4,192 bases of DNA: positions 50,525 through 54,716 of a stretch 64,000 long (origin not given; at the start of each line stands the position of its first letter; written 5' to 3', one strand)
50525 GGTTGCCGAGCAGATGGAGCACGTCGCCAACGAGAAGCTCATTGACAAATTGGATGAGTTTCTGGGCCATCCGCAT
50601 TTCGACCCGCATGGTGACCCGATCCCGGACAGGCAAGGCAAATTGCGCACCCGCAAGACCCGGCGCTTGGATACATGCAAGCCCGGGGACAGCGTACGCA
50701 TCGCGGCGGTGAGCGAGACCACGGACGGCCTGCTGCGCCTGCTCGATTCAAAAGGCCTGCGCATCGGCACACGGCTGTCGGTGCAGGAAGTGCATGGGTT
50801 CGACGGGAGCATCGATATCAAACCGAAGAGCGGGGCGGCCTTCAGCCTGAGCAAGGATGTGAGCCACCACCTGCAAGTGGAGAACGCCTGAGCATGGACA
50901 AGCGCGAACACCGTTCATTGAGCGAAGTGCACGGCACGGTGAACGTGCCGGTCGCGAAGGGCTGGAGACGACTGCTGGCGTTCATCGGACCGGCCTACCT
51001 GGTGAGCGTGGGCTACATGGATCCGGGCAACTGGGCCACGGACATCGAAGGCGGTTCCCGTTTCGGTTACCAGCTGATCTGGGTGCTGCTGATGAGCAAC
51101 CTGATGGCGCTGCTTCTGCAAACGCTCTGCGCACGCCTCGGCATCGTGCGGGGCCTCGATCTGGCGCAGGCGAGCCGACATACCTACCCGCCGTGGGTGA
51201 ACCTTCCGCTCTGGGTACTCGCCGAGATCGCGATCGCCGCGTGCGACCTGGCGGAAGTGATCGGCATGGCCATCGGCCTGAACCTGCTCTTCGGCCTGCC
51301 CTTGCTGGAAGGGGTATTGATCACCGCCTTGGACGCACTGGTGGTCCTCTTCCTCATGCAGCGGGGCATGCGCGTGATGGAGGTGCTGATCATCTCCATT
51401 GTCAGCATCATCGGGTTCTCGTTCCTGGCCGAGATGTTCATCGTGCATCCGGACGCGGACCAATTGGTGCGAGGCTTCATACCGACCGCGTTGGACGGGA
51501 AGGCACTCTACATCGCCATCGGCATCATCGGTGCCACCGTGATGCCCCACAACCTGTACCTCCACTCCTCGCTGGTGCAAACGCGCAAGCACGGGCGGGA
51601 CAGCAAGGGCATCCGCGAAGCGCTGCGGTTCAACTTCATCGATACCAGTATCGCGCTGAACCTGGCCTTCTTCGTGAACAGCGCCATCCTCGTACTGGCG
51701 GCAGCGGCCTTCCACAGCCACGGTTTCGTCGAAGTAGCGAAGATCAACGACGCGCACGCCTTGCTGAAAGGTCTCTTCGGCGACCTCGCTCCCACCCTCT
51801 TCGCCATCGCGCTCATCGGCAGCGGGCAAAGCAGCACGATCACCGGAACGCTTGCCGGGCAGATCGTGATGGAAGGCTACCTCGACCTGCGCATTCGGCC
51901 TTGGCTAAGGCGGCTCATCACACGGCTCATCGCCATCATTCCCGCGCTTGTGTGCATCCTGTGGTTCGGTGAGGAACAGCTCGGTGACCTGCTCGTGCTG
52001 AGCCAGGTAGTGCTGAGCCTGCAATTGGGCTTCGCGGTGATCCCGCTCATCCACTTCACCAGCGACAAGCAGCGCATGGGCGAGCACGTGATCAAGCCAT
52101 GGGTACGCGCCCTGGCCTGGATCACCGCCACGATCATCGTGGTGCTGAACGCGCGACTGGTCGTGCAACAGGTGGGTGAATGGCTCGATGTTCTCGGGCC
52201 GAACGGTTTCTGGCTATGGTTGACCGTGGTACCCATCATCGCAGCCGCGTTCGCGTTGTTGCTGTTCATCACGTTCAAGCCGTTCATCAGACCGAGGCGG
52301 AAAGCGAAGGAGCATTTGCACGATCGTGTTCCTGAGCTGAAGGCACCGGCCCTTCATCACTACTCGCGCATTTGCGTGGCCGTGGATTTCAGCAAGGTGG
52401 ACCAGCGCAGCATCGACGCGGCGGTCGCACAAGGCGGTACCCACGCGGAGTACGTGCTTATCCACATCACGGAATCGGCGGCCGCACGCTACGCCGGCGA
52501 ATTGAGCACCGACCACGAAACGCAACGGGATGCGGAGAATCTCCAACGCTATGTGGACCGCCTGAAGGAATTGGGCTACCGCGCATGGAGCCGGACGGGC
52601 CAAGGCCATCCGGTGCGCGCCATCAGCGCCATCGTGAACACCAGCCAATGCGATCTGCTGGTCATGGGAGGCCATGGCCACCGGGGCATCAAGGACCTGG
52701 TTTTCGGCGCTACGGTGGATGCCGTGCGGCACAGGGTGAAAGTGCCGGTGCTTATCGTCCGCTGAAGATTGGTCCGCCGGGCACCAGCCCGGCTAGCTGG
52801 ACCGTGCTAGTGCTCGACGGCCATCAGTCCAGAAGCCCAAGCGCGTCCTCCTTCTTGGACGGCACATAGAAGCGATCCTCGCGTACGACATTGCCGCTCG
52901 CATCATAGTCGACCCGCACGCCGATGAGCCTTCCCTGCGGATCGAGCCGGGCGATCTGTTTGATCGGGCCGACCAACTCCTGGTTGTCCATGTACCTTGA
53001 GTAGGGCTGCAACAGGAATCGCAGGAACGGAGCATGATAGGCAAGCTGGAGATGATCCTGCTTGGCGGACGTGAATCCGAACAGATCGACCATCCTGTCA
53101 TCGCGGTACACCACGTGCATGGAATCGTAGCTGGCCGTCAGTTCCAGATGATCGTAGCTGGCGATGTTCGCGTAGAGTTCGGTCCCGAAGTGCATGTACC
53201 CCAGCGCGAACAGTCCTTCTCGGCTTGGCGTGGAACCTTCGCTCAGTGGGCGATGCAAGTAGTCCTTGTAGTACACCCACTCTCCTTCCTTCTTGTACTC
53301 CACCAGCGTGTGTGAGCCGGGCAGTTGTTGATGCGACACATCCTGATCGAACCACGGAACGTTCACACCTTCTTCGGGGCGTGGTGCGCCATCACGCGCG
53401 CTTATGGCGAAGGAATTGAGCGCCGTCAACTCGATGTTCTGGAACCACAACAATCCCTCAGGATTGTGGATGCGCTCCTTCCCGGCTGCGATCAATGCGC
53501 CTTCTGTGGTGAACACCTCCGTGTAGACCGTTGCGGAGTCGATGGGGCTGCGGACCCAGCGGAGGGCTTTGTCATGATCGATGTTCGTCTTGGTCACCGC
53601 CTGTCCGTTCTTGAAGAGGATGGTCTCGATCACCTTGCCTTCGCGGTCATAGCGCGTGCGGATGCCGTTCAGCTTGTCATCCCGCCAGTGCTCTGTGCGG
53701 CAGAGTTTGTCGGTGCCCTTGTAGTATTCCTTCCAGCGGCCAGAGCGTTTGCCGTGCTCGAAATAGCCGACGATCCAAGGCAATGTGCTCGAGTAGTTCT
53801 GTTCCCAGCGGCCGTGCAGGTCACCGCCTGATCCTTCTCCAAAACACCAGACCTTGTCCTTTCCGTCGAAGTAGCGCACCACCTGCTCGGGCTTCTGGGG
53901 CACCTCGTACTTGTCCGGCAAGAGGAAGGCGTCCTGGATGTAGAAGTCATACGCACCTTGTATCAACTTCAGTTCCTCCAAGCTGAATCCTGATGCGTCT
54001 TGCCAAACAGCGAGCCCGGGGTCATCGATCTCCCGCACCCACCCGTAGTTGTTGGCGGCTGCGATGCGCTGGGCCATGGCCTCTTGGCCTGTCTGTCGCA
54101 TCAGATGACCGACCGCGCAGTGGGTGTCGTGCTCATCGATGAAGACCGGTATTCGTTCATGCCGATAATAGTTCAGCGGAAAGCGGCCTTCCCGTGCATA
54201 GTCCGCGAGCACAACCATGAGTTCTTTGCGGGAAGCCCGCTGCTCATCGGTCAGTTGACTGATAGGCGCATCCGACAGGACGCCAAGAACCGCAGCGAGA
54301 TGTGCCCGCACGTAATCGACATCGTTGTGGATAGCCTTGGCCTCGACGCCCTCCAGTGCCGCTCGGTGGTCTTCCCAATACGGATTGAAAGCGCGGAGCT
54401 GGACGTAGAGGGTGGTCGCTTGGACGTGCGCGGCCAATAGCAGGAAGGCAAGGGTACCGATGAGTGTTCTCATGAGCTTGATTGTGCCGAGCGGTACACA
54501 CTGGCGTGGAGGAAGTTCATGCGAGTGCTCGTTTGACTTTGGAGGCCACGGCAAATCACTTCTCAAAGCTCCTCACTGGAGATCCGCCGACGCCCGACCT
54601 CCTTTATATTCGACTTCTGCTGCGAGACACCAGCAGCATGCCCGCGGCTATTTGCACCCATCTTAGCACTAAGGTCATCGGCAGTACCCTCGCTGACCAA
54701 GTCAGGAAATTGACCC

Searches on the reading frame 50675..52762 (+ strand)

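Call 73: search_protein_families(library=pfam, proteins=[window:50675-52762:+], max_evalue=0.01)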
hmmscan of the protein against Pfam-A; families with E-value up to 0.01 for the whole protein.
window:50675-52762:+ (696 aa): 2 families
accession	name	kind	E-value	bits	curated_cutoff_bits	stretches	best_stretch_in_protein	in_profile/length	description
PF01566.24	Nramp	-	1.5e-136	455.6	29.8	1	120-474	1-356/357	Natural resistance-associated macrophage protein-like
PF00582.32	Usp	-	6.7e-21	75.8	24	1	563-696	2-141/141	Universal stress protein family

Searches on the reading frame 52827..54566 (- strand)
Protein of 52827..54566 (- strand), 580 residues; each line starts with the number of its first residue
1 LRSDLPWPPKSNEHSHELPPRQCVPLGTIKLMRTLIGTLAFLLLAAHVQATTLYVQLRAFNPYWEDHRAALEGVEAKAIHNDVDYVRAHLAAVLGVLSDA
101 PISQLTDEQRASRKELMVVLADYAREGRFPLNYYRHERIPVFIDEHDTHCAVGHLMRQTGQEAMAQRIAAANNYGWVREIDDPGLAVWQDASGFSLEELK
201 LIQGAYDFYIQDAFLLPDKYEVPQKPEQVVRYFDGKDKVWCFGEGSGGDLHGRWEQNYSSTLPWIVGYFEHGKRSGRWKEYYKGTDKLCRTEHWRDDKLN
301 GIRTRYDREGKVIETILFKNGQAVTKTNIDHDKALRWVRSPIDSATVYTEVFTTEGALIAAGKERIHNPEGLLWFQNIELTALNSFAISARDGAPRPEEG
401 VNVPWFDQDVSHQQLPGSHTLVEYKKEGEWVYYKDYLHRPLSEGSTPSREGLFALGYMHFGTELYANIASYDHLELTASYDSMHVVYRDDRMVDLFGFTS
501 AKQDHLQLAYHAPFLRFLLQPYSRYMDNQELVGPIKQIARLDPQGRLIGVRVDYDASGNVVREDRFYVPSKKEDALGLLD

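Call 73: search_protein_families(library=pfam, proteins=[window:52827-54566:-], max_evalue=0.01)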
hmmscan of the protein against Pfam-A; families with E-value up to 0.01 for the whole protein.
window:52827-54566:- (580 aa): 1 family
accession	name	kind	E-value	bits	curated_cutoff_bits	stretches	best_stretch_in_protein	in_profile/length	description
PF07661.19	MORN_2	-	0.0073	16.8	29.6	0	299-320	1-22/22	MORN repeat variant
